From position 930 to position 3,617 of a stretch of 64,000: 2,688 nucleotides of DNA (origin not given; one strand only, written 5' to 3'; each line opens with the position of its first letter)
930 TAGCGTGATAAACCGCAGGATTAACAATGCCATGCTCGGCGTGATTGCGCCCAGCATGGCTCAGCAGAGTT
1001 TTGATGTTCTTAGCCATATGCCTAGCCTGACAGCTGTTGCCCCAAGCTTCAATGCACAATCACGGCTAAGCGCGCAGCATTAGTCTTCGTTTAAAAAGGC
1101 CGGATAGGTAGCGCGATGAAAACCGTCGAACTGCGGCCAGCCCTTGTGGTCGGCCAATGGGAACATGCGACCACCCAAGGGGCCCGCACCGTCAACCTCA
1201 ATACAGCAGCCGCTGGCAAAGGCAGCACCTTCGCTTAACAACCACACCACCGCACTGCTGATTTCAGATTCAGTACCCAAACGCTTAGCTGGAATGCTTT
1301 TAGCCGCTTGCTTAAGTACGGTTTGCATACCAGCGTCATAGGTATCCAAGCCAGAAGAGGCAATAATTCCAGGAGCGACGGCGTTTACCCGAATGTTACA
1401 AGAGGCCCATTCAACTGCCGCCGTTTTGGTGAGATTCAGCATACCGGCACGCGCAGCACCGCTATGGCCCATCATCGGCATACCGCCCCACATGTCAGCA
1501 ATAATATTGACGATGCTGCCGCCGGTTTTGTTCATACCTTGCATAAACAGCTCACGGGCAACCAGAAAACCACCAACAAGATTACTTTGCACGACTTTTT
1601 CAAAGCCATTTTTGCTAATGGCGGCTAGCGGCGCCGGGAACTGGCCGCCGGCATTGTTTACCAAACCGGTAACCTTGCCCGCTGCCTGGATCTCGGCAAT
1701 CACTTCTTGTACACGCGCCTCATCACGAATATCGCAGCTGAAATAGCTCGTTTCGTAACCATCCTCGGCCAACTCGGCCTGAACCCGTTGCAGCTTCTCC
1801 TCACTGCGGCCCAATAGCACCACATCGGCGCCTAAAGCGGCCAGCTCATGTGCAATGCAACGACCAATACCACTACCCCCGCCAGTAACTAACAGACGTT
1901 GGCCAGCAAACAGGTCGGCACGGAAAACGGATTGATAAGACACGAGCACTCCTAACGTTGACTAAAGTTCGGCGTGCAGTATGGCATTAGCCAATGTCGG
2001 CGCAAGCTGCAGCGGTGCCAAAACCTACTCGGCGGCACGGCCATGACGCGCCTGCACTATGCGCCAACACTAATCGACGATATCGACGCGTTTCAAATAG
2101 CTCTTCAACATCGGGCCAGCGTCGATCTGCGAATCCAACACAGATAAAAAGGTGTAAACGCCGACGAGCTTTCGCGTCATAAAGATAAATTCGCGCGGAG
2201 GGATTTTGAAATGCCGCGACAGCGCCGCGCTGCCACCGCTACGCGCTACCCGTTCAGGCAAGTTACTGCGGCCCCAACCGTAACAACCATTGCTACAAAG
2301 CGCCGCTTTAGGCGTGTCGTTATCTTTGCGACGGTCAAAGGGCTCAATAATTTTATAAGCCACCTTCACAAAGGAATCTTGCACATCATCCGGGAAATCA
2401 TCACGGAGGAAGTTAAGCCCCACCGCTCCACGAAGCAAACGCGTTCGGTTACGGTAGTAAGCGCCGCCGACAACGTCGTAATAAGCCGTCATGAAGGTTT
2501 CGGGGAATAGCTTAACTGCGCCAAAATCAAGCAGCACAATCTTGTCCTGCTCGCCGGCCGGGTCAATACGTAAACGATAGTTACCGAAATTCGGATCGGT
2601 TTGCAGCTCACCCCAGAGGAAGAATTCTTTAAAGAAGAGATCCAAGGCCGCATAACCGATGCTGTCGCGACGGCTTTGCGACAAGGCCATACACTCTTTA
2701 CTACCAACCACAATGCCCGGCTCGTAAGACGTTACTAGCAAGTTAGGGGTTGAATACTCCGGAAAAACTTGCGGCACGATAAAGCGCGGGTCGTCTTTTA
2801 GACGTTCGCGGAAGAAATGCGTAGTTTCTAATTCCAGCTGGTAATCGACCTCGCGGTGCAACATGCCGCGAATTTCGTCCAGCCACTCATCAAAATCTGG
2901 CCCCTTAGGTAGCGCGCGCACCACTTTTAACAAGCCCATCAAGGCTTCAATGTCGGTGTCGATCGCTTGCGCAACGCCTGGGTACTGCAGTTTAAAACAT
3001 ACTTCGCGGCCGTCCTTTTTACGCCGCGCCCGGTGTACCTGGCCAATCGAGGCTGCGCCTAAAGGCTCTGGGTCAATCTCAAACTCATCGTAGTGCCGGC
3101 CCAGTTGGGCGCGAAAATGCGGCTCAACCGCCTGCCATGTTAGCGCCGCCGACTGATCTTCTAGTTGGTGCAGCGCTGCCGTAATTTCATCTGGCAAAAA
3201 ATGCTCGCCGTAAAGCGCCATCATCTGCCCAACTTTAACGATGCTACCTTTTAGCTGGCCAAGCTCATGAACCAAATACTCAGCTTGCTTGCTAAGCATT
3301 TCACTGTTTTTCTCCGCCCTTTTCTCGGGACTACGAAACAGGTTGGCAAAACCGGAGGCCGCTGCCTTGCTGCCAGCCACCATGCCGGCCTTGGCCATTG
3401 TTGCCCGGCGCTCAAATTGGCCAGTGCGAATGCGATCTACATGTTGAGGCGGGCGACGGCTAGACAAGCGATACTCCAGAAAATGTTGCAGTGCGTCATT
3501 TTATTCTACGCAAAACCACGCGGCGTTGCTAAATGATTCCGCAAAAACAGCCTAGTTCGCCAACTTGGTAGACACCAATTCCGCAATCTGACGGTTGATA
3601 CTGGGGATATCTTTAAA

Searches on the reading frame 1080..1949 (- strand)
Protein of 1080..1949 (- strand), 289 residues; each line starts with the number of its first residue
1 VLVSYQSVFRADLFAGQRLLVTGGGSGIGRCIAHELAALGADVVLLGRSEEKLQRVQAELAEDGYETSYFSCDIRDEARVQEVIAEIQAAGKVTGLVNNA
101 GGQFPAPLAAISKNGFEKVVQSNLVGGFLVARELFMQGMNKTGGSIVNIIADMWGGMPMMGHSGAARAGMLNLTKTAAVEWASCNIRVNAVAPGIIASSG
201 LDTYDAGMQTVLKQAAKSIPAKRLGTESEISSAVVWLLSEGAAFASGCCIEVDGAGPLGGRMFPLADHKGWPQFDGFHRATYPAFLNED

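Call 43: search_protein_families(library=pfam, proteins=[window:1080-1949:-], max_evalue=0.00001)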
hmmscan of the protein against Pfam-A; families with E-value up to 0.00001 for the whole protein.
window:1080-1949:- (289 aa): 3 families
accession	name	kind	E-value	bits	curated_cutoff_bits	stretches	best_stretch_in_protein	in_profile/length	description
PF13561.12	adh_short_C2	-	1.4e-46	159.4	27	1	26-254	6-233/236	Enoyl-(Acyl carrier protein) reductase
PF00106.31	adh_short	-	1.7e-41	142.3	26.6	1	19-199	3-185/195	short chain dehydrogenase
PF08659.16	KR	-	1.6e-14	54.7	22.6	1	20-127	4-116/180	KR domain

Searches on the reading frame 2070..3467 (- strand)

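Call 43: search_protein_families(library=pfam, proteins=[window:2070-3467:-], max_evalue=0.00001)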
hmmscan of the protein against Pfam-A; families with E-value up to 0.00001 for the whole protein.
window:2070-3467:- (465 aa): 1 family
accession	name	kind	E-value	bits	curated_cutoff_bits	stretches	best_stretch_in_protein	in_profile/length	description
PF03109.22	ABC1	-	1.9e-50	171.8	22.9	1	102-344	2-240/244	ABC1 atypical kinase-like domain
